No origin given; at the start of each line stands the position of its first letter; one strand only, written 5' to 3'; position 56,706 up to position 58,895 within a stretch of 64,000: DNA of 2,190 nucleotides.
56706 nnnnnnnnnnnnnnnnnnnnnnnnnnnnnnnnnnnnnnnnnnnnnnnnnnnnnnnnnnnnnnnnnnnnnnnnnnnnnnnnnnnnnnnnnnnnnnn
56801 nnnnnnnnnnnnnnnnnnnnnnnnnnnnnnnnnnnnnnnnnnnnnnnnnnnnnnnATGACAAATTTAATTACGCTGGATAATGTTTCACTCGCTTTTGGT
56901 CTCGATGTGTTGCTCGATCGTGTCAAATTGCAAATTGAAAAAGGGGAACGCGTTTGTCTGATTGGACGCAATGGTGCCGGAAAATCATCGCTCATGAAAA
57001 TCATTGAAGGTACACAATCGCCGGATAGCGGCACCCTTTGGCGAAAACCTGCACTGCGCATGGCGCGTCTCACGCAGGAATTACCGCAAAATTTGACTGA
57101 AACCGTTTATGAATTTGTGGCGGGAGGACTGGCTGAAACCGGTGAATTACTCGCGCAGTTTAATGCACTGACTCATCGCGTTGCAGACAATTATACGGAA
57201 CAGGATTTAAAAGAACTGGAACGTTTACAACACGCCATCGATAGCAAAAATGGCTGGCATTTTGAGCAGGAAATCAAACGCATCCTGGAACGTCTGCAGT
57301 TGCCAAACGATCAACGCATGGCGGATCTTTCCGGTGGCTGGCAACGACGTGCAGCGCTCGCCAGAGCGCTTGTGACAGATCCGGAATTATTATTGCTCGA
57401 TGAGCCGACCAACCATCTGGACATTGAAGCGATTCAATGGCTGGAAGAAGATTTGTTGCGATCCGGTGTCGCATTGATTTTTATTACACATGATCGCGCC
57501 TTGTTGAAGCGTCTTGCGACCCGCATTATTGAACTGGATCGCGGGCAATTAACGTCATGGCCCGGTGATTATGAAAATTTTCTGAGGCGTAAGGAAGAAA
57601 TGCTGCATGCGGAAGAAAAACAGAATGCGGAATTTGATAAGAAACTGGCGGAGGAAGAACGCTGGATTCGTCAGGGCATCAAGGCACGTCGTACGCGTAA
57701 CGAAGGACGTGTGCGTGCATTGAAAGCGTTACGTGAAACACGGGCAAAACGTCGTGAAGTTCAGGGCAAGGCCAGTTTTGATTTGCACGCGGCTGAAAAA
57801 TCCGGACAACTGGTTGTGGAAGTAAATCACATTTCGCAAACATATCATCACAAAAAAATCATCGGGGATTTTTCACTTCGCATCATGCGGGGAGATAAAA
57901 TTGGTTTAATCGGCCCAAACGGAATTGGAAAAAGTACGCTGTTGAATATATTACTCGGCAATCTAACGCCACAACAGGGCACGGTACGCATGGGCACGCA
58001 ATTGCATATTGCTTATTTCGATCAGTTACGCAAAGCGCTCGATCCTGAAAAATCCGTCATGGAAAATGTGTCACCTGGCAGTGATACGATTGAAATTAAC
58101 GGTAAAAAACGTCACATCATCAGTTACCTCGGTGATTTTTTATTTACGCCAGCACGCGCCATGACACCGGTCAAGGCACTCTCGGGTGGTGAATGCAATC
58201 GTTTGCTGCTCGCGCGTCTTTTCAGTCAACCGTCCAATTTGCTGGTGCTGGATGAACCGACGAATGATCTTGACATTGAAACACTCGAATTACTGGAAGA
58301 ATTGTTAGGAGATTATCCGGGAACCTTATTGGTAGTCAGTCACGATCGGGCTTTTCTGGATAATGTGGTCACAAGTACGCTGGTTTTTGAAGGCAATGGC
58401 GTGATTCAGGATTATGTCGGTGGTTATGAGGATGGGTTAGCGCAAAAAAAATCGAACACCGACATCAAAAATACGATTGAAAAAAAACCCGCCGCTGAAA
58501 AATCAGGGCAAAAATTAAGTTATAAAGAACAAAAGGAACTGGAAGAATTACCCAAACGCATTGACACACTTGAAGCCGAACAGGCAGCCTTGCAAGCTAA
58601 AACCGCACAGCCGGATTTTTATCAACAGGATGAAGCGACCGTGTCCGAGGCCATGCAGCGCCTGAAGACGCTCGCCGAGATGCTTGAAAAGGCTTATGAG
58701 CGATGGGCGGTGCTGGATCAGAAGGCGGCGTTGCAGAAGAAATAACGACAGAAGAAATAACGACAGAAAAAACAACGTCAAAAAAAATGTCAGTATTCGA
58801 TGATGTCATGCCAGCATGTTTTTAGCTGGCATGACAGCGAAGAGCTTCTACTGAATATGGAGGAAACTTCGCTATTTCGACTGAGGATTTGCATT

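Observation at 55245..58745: In-frame YheS-Uup fusion: a single ABC-F polypeptide with four nucleotide-binding domains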

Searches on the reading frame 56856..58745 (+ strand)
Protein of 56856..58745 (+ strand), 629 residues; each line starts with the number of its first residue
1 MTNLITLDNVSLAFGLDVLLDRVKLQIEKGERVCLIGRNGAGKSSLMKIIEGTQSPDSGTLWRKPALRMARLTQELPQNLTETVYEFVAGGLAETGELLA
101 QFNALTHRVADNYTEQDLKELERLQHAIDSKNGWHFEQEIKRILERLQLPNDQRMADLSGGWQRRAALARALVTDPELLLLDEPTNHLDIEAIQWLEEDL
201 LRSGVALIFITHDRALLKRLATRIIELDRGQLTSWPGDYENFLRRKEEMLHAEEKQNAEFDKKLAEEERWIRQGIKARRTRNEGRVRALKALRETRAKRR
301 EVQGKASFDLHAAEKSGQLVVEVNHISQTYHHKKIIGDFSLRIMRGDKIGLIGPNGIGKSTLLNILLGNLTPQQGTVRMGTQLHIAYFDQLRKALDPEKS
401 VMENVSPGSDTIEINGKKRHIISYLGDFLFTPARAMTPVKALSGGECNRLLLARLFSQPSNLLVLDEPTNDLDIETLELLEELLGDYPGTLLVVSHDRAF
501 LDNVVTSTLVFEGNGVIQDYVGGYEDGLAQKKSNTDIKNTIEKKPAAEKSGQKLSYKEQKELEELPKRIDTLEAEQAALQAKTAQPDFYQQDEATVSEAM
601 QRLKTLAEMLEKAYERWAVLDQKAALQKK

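Call 6: search_protein_families(library=ncbifam, proteins=[window:56856-58745:+])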
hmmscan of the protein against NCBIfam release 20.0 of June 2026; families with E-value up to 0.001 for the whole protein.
window:56856-58745:+ (629 aa): 193 families (the best 25 are shown)
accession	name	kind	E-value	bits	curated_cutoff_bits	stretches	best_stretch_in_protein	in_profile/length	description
NF050005.1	ABC_ATPase_Uup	equivalog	2e-268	891.8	900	1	3-622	2-634/636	ATP-binding cassette ATPase Uup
NF008358.0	PRK11147.1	equivalog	2.5e-261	868.4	936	1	3-622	2-630/635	ABC transporter ATP-binding protein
NF008775.0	PRK11819.1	equivalog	1.3e-142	476.2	599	1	17-536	20-540/556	energy-dependent translational throttle protein EttA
TIGR03719.1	ABC_ABC_ChvD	subfamily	1.7e-141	472.6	806.75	1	18-535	19-537/552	energy-dependent translational throttle protein EttA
NF000355.4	ribo_prot_ABC_F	equivalog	8.4e-126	420.7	380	3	284-509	277-497/499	ribosomal protection-like ABC-F family protein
NF011646.0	PRK15064.1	equivalog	5.8e-98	328.6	762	1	5-532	2-528/530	ABC-F family ATPase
NF000171.1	ABCF_producer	exception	3.2e-87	293.2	800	3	5-311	4-315/541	TlrC/CarA/OleB/SrmB family ABC-F type ribosomal protection protein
NF000170.2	ABCF_Vga_all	exception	3.2e-85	286.6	725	3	316-564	267-505/521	Vga family ABC-F type ribosomal protection protein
NF043038.1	ABCF_CplR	exception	1.1e-84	285.1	780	4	312-540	278-497/544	ABC-F type ribosomal protection protein CplR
NF000169.2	ABCF_Sal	exception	2.9e-80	270.5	725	2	118-504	88-494/542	Sal family ABC-F type ribosomal protection protein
NF007921.0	PRK10636.1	equivalog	1.2e-78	264.9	917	1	7-617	4-621/638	ABC transporter ATP-binding protein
NF000168.2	ABCF_Msr_all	exception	1.6e-78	264.5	680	5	137-283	81-222/487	Msr family ABC-F type ribosomal protection protein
NF000166.1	ABCF_CarA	exception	7.9e-77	258.7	1050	3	5-270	6-276/556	ABC-F type ribosomal protection protein Car(A)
NF000514.1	ABCF_OptrA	exception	2.2e-66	224.5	1450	1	18-573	34-595/655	ABC-F type ribosomal protection protein OptrA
NF000167.2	ABCF_Lsa_all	exception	2.2e-60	205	750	4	115-265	76-224/492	Lsa family ABC-F type ribosomal protection protein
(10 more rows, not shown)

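Call 67: search_solved_structures(query=window:56856-58742:+, max_evalue=1e-40)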
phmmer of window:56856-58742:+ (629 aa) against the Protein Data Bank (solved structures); distinct sequences matched with E-value up to 1e-40: 20.
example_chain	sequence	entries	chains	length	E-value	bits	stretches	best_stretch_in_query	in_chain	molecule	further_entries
9nlj_U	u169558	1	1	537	1.1e-186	624.9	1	3-533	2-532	Uup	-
7msc_x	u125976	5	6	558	2.5e-113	382.8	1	5-515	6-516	Energy-dependent translational throttle protein EttA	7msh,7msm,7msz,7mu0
3j5s_D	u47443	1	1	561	1.5e-99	337.2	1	20-532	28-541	Energy-dependent translational throttle A (EttA)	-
4fin_A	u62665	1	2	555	1.5e-99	337.2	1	20-532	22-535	EttA (YjjK) ABCF family protein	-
9nlb_E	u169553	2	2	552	6.7e-98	331.8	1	20-532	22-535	Energy-dependent translational throttle protein EttA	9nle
9nl5_E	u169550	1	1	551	7.8e-98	331.6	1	20-532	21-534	EttA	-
9njf_Y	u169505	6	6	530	9.1e-75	255.4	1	6-531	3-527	Probable ATP-binding protein YbiT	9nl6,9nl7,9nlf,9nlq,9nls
9vvi_W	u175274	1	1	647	1.1e-69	238.6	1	7-613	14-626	Probable ATP-binding protein YheS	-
9nlh_H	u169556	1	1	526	7.1e-68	232.7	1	6-526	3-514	YheS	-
6ha8_V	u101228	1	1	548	1.4e-60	208.6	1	141-519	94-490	Nucleotide-binding protein ExpZ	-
8buu_9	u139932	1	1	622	3.6e-57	197.3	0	275-515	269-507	ExpZ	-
7p7q_0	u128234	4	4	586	5.6e-56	193.4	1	10-520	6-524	ARE-ABC-F family resistance factor PoxtA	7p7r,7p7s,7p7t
7nhl_0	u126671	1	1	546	2.5e-55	191.2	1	158-568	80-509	Lincosamide-streptogramin A resistance protein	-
6r84_A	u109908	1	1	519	6.8e-55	189.8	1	9-513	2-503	ABC transporter ATP-binding protein ARB1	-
5zxd_A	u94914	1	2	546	1.9e-51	178.4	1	121-526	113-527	ATP-binding cassette sub-family F member 1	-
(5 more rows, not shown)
